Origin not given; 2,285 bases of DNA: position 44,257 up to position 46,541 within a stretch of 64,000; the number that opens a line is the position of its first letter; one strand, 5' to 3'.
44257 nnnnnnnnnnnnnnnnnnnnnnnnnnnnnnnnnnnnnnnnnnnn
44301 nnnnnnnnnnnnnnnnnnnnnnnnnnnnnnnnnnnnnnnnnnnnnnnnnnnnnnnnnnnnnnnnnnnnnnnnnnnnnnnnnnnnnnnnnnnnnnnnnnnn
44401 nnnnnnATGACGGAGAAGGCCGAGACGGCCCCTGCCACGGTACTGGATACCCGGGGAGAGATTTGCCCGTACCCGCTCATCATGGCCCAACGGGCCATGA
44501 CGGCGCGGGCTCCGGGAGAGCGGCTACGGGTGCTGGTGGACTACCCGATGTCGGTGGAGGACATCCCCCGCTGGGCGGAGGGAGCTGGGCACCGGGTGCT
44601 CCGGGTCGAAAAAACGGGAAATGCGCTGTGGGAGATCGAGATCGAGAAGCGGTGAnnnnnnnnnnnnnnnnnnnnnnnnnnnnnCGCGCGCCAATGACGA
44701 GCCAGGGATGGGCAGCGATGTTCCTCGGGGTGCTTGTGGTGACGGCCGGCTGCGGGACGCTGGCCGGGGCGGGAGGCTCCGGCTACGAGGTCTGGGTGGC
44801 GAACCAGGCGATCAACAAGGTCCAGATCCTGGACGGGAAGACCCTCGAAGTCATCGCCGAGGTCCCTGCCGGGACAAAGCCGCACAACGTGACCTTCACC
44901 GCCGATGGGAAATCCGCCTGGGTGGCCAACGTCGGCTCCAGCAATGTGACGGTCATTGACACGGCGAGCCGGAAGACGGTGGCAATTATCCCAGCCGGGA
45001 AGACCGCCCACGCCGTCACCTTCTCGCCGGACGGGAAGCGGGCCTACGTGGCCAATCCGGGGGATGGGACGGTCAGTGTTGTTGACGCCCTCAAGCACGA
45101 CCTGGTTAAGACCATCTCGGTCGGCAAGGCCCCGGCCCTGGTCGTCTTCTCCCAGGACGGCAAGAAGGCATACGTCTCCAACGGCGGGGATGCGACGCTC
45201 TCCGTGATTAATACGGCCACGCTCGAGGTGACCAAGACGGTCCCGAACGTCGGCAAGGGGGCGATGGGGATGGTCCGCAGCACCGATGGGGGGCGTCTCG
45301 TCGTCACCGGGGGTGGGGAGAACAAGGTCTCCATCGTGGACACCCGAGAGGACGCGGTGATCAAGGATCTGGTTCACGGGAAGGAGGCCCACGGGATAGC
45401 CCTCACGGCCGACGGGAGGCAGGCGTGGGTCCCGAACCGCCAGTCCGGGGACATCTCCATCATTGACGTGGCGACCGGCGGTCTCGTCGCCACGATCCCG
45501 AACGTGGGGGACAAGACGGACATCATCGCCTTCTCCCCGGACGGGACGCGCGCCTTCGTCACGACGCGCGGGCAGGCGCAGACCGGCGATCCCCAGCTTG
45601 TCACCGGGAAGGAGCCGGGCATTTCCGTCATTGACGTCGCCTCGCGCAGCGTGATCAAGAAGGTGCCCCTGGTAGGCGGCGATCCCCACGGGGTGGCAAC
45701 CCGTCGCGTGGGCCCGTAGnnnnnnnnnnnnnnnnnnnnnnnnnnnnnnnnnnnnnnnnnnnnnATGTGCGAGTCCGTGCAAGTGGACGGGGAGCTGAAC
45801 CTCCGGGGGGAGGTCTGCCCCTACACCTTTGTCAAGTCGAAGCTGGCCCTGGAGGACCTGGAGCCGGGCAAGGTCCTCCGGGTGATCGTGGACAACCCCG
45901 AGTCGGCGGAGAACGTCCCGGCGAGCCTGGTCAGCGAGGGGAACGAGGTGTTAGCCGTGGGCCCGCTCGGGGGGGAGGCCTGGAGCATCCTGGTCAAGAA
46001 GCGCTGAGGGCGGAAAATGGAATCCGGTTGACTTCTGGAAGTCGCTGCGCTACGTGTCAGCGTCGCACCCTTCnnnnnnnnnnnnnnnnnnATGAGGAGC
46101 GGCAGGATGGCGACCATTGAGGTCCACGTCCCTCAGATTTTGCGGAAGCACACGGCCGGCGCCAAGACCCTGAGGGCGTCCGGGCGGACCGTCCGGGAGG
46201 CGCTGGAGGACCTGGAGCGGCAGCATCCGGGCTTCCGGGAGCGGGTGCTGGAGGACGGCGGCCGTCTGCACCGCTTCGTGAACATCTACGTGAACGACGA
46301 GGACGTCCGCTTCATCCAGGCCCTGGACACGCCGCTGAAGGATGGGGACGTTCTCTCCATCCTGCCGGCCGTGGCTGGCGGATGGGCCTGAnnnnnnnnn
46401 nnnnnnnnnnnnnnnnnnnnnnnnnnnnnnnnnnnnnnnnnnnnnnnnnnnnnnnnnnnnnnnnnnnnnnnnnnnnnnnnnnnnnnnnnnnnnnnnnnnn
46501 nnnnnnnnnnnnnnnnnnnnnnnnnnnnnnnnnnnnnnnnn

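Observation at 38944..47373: Unusually complete sulfur (possibly selenium) relay: import, persulfide carriers, E1 and thiocarboxylate-dependent cysteine synthesis in one co-directional block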

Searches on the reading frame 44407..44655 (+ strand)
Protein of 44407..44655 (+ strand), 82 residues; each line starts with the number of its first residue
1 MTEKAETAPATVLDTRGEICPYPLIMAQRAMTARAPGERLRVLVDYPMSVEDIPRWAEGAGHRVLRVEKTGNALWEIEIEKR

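Call 4: search_protein_families(library=pfam, proteins=[window:44407-44655:+])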
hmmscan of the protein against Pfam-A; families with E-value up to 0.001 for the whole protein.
window:44407-44655:+ (82 aa): 1 family
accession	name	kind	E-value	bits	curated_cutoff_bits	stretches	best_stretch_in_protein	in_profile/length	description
PF01206.22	TusA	-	1e-22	80.2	28.6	1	12-81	2-70/70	Sulfurtransferase TusA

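Call 7: search_protein_families(library=ncbifam, proteins=[window:44407-44655:+], max_evalue=0.01)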
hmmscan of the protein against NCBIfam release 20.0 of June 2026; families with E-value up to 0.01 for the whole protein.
window:44407-44655:+ (82 aa): 4 families
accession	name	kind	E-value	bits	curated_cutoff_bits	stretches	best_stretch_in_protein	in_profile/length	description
NF008242.0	PRK11018.1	equivalog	1.2e-14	53.7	79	1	6-73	4-71/78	sulfurtransferase-like selenium metabolism protein YedF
NF041048.1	TusA_like_YeeD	exception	2.6e-13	49.4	147.5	1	13-81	4-72/72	thiosulfate utilization sulfurtransferase TsuB/YeeD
TIGR03527.1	selenium_YedF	equivalog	3.6e-08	33.5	110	1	13-80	1-67/194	sulfurtransferase-like selenium metabolism protein YedF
NF001423.0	PRK00299.1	equivalog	4.9e-08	32.7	78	1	5-69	4-68/82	sulfurtransferase TusA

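Call 85: search_solved_structures(query=window:44407-44652:+, max_evalue=0.001)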
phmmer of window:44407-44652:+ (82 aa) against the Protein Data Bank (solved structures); distinct sequences matched with E-value up to 0.001: 8.
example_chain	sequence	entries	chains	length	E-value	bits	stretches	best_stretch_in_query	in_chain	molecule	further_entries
1jdq_A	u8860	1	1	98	2e-16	62.7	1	10-80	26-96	HYPOTHETICAL PROTEIN TM0983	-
8j4c_B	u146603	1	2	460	1.9e-11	46.8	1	11-80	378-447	Spirochaeta thermophila YeeE(TsuA)-YeeD(TsuB),UPF0033 domain-containing protein, SirA-like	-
8k1r_B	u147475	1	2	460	5.3e-11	45.5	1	11-80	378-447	Spirochaeta thermophila YeeE(TsuA)-YeeD(TsuB),UPF0033 domain-containing protein, SirA-like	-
1je3_A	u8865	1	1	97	1.9e-08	37.3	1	8-73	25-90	HYPOTHETICAL 8.6 KDA PROTEIN IN AMYA-FLIE INTERGENIC REGION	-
1dcj_A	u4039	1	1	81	1.1e-06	31.7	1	7-71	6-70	YHHP PROTEIN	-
3lvj_C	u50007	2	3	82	1.3e-06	31.5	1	8-71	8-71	Sulfurtransferase tusA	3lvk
3hz7_A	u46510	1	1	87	1.5e-06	31.3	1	12-76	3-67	UPF0033 domain-containing protein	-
1pav_A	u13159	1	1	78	0.00015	25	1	7-79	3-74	Hypothetical protein Ta1170/Ta1414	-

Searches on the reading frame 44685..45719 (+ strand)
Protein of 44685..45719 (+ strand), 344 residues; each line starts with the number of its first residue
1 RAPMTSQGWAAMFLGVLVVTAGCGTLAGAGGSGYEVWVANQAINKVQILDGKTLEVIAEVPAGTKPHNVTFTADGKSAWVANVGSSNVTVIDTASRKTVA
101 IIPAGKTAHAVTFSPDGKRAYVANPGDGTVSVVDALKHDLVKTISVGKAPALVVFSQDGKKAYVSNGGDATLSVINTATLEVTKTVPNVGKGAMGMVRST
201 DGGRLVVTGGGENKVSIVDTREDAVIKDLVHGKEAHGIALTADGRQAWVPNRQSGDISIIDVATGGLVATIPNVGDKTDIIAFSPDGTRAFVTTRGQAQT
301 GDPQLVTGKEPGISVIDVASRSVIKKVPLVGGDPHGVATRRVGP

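Call 4: search_protein_families(library=pfam, proteins=[window:44685-45719:+])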
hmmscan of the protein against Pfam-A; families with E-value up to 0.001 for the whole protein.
window:44685-45719:+ (344 aa): 18 families
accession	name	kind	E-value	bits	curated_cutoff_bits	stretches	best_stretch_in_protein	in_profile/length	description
PF21783.3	YNCE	-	2.9e-23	83.2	27.1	4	19-111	238-331/339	YNCE-like beta-propeller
PF02239.22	Cytochrom_D1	-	9.6e-21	74.2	25.5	2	83-190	12-119/368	Cytochrome D1 heme domain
PF25174.1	Beta-prop_THOC3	-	4.9e-19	68.8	305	2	44-205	69-228/272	THOC3 beta-propeller domain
PF23414.1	Beta-prop_EML_2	-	2.4e-11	44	90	1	204-292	11-98/266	Echinoderm microtubule-associated protein second beta-propeller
PF10282.15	Lactonase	-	1.6e-10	41.2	21.7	1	61-219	140-319/344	Lactonase, 7-bladed beta-propeller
PF25175.1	Beta-prop_WDR5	-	9.1e-09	35.4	250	2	43-185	115-261/296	WDR5 beta-propeller domain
PF25172.1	Beta-prop_WDR3_2nd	-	1.7e-08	34.5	140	0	76-182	10-114/293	WDR3 second beta-propeller domain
PF24814.1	WD40_Prp19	-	2.3e-08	33.9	320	1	127-287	28-189/281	Prp19 WD40 domain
PF16819.11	DUF5074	-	2e-07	30.9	27.2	0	170-254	117-202/353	Domain of unknown function (DUF5074)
PF07676.18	PD40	-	3.2e-06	27.4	20.9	0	108-121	11-24/38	WD40-like Beta Propeller Repeat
PF24796.1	WDR55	-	3.5e-06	26.7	200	0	153-263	59-167/296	WDR55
PF25173.1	Beta-prop_WDR3_1st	-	1.2e-05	25.5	154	1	38-217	3-181/184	WDR3 first beta-propeller domain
PF22494.2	choice_anch_I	-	2.5e-05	23.8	32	0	54-112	178-236/489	Choice-of-anchor I domain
PF25171.1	Beta-prop_WDR36-Utp21_1st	-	0.00011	22.1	80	0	170-278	130-238/266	WDR36/Utp21 first beta-propeller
PF24817.1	WD40_WDHD1_1st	-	0.00014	21.6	109.9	0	107-186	88-166/291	WDHD1 first WD40 domain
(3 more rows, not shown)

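Call 7: search_protein_families(library=ncbifam, proteins=[window:44685-45719:+], max_evalue=0.01)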
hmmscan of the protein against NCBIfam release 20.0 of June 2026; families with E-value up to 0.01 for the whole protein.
window:44685-45719:+ (344 aa): 14 families
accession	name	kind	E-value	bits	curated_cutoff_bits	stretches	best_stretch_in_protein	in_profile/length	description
TIGR02276.1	beta_rpt_yvtn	repeat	5.3e-50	167.1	27.85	6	158-191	2-34/42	beta-propeller repeat protein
TIGR03866.1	PQQ_ABC_repeats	subfamily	1.2e-45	155.9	287.3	2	33-160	10-137/310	PQQ-dependent catabolism-associated beta-propeller protein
NF052340.1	hydrazine_beta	equivalog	1.3e-33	116.6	560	3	33-126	44-137/372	hydrazine synthase subunit beta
NF052342.1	hydrazine_BC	exception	3.8e-31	108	1250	3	87-178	62-155/690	hydrazine synthase subunit beta-gamma fusion subunit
NF052460.1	L-NosZ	equivalog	2.2e-27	95.7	700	2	43-188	111-256/480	clade III lactonase-type nitrous-oxide reductase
NF052280.1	7_blade_YncE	equivalog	7.4e-23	80.9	400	2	68-165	220-316/338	7-bladed beta-propeller protein YncE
NF038117.1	choice_anch_I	subfamily_domain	3.3e-16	59.2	300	3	127-267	74-209/458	choice-of-anchor I family protein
NF048007.1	MmpL3Stblzr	equivalog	1.2e-15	57.6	600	3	36-131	63-158/366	MmpL3/TtfA transport complex stabilizer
TIGR03907.1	QH_beta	equivalog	1.2e-10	41.1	223.2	1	42-123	9-98/338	quinohemoprotein amine dehydrogenase subunit beta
NF052453.1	MthilOxMtoX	equivalog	0.00013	20.6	650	0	233-274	64-109/408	methanethiol oxidase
TIGR02658.1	TTQ_MADH_Hv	equivalog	0.00084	18.3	454.45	0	69-155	268-356/358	methylamine dehydrogenase (amicyanin) large subunit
NF050136.1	PGL_lacton_Staph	exception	0.0012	17.9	500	0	53-136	178-270/341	6-phosphogluconolactonase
NF009127.0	PRK12480.1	equivalog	0.0072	15.4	579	0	89-182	237-327/330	D-lactate dehydrogenase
NF053768.1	CIS12_fam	equivalog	0.009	14.7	860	0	57-177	37-156/715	CIS12 family contractile injection system protein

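Call 77: search_solved_structures(query=window:44685-45716:+, max_evalue=0.00001)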
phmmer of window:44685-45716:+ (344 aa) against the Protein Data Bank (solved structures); distinct sequences matched with E-value up to 0.00001: 51.
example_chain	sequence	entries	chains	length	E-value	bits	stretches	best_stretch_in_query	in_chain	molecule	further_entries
1l0q_A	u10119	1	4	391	8e-46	159.9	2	78-294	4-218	Surface layer protein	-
5c2v_B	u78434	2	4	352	1.9e-22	83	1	66-272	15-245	HYDRAZINE SYNTHASE BETA SUBUNIT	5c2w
3vgz_A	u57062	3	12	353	4.1e-13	52.4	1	75-166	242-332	Uncharacterized protein YncE | PQQ-dependent catabolism-associated beta-propeller protein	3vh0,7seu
6tv2_A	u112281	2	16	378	2.2e-12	50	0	58-167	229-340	Protein NirF | Protein NirF,Protein NirF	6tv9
6rtd_A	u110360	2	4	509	5.4e-09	38.8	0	48-107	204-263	Cytochrome c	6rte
5yzv_A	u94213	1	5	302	1.4e-07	34.2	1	101-289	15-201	Probable serine/threonine-protein kinase PkwA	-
3bws_A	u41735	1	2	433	2.1e-07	33.6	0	76-166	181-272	protein Lp49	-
3u4y_A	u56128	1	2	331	2.6e-07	33.3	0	60-131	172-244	uncharacterized protein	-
3mxx_A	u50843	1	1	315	3.2e-07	33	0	106-292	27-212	WD repeat-containing protein 5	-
10tc_A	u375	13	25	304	5.5e-07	32.2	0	106-293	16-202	WD repeat-containing protein 5 | WDR5 | WD repeat domain 5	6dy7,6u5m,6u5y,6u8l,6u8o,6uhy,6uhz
4cy3_A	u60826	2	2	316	5.6e-07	32.2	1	83-293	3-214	PROTEIN WILL DIE SLOWLY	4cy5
3psl_A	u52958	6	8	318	5.6e-07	32.2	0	106-293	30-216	WD repeat-containing protein 5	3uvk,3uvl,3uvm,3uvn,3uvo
5vfc_A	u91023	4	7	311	5.8e-07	32.1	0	106-292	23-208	WD repeat-containing protein 5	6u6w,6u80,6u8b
6byn_W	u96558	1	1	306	5.8e-07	32.1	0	106-292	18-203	WD repeat-containing protein 5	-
4a7j_A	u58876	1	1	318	5.9e-07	32.1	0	106-292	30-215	WD REPEAT-CONTAINING PROTEIN 5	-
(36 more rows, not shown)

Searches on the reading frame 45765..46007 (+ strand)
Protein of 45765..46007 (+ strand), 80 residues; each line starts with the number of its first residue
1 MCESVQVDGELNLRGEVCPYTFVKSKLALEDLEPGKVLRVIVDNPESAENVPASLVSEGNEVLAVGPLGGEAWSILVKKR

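Call 5: search_protein_families(library=pfam, proteins=[window:45765-46007:+])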
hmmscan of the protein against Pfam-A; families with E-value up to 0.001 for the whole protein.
window:45765-46007:+ (80 aa): 1 family
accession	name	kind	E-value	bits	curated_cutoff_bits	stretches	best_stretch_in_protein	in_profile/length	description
PF01206.22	TusA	-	3.2e-20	72.2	28.6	1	10-79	2-70/70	Sulfurtransferase TusA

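Call 8: search_protein_families(library=ncbifam, proteins=[window:45765-46007:+], max_evalue=0.01)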
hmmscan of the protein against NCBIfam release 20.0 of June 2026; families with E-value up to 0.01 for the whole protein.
window:45765-46007:+ (80 aa): 4 families
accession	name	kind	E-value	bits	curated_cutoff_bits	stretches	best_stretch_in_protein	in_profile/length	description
NF008242.0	PRK11018.1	equivalog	2.5e-14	52.7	79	1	3-67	3-67/78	sulfurtransferase-like selenium metabolism protein YedF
NF041048.1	TusA_like_YeeD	exception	7.2e-07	28.8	147.5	1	14-79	7-72/72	thiosulfate utilization sulfurtransferase TsuB/YeeD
TIGR03527.1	selenium_YedF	equivalog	2.7e-06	27.4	110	1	12-76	2-65/194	sulfurtransferase-like selenium metabolism protein YedF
NF001423.0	PRK00299.1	equivalog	0.0079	16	78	1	5-53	6-54/82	sulfurtransferase TusA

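Call 86: search_solved_structures(query=window:45765-46004:+, max_evalue=0.001)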
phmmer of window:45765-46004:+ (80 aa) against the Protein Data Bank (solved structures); distinct sequences matched with E-value up to 0.001: 4.
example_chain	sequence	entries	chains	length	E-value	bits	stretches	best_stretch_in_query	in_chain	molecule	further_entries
1jdq_A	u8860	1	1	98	3.7e-14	55.5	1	5-78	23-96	HYPOTHETICAL PROTEIN TM0983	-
8k1r_B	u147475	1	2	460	9.9e-10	41.4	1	5-78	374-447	Spirochaeta thermophila YeeE(TsuA)-YeeD(TsuB),UPF0033 domain-containing protein, SirA-like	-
8j4c_B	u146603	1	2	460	1.9e-09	40.5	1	5-78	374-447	Spirochaeta thermophila YeeE(TsuA)-YeeD(TsuB),UPF0033 domain-containing protein, SirA-like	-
1je3_A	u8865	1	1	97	6.1e-07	32.5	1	5-66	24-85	HYPOTHETICAL 8.6 KDA PROTEIN IN AMYA-FLIE INTERGENIC REGION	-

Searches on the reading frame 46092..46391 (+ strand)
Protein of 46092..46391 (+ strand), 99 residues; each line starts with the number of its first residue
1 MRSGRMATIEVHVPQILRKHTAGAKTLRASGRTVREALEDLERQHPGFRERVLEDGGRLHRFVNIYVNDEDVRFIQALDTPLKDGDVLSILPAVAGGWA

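Call 5: search_protein_families(library=pfam, proteins=[window:46092-46391:+])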
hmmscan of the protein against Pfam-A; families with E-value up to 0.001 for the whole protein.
window:46092-46391:+ (99 aa): 2 families
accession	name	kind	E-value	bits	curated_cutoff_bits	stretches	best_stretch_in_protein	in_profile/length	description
PF02597.26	ThiS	-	4.8e-18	65.9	22.5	1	12-97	2-76/76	ThiS family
PF06805.18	Lambda_tail_I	-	0.00095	20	23.8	0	27-97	21-83/83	Bacteriophage lambda tail assembly protein I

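Call 8: search_protein_families(library=ncbifam, proteins=[window:46092-46391:+], max_evalue=0.01)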
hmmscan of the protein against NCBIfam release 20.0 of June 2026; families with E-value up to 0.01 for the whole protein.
window:46092-46391:+ (99 aa): 4 families
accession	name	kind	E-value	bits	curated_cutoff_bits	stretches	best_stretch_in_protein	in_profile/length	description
NF041918.1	SAMP1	equivalog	1.2e-17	64.2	60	1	21-97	12-91/91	ubiquitin-like small modifier protein 1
TIGR01687.1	moaD_arch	subfamily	1.3e-14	54.4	49.5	1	26-97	19-88/88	MoaD family protein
NF053661.1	Urm1_like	equivalog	0.0032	17.6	70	1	24-97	14-79/79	Urm1-like protein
TIGR01683.1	thiS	equivalog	0.0058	17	37.45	0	61-97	28-64/64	sulfur carrier protein ThiS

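Call 50: search_solved_structures(query=window:46092-46388:+, show_alignments=2, max_evalue=0.01)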
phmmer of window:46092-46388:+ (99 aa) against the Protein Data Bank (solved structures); distinct sequences matched with E-value up to 0.01: 12.
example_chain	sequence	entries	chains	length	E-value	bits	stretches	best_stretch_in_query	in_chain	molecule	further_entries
4n6e_B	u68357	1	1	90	1.9e-27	98.5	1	9-97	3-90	ThiS/MoaD family protein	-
3dwg_C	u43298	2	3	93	1e-25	93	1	9-97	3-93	9.5 kDa culture filtrate antigen cfp10A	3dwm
1v8c_A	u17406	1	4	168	2.1e-12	50.3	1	22-97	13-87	MoaD related protein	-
2l52_A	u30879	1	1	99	3.4e-08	36.8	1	4-97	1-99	METHANOSARCINA ACETIVORANS SAMP1 HOMOLOG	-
2m19_A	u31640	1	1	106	5.6e-08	36.1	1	31-97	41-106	Molybdopterin converting factor subunit 1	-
1vjk_A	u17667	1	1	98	2.5e-07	34.1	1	30-97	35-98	molybdopterin converting factor, subunit 1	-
2g1e_A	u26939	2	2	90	5.1e-06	29.9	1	33-97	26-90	hypothetical protein Ta0895 | Putative uncharacterized protein Ta0895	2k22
2l83_A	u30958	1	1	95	8.7e-06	29.1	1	21-97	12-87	Small archaeal modifier protein 1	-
4hro_A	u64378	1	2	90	1.3e-05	28.6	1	21-97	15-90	Small archaeal modifier protein 1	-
3po0_A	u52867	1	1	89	1.3e-05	28.6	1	21-97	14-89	Small archaeal modifier protein 1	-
3rpf_C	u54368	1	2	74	0.00021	24.7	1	68-97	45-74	Molybdopterin converting factor, subunit 1 (MoaD)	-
2cu3_A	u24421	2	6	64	0.0076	19.7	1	50-97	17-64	unknown function protein | Putative thiamine biosynthesis protein ThiS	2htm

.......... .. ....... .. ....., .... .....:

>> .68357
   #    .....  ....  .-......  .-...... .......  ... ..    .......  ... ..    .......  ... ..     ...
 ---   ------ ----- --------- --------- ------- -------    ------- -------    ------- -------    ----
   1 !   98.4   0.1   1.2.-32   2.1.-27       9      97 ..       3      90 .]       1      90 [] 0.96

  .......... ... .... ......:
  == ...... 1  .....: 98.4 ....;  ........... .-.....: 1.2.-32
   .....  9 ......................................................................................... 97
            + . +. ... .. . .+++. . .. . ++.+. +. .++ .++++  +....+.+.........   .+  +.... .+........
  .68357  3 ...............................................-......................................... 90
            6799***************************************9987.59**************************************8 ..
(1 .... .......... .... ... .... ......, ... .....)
